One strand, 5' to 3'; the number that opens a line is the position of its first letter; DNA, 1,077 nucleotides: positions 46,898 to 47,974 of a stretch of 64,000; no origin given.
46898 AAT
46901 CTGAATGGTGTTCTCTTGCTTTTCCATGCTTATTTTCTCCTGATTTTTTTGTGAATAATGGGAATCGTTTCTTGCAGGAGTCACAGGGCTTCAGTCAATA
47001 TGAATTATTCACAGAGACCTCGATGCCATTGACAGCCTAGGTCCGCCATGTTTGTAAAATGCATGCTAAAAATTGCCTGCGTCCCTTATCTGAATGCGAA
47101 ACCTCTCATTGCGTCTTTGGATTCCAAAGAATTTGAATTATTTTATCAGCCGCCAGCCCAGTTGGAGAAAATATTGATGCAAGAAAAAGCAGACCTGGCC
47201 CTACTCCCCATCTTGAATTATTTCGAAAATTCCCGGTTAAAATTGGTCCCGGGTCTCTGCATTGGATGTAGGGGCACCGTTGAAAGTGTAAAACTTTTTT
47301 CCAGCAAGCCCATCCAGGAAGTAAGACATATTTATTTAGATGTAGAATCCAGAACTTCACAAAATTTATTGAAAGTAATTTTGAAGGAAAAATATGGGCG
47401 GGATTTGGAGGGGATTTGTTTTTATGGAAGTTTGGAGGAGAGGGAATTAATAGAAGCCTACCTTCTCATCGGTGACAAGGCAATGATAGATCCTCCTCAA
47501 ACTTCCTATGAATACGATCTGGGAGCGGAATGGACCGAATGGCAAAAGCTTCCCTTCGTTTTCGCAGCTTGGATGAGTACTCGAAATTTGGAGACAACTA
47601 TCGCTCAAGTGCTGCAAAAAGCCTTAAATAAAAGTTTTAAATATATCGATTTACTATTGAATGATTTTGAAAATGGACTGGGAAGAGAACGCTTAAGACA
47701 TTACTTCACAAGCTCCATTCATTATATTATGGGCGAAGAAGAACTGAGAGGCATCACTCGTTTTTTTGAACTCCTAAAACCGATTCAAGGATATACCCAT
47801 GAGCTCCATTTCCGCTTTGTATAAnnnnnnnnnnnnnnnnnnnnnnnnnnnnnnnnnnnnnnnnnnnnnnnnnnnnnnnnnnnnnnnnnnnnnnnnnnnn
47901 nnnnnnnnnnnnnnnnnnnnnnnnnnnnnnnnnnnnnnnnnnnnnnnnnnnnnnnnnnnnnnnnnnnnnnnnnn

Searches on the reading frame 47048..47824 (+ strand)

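Call 92: search_protein_families(library=pfam, proteins=[window:47048-47824:+], max_evalue=0.00001)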
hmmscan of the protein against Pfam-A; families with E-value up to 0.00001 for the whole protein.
window:47048-47824:+ (258 aa): 1 family
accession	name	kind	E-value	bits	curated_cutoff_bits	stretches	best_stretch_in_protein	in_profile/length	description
PF02621.19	VitK2_biosynth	-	4.8e-44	151.2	26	1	7-243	1-250/252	Menaquinone biosynthesis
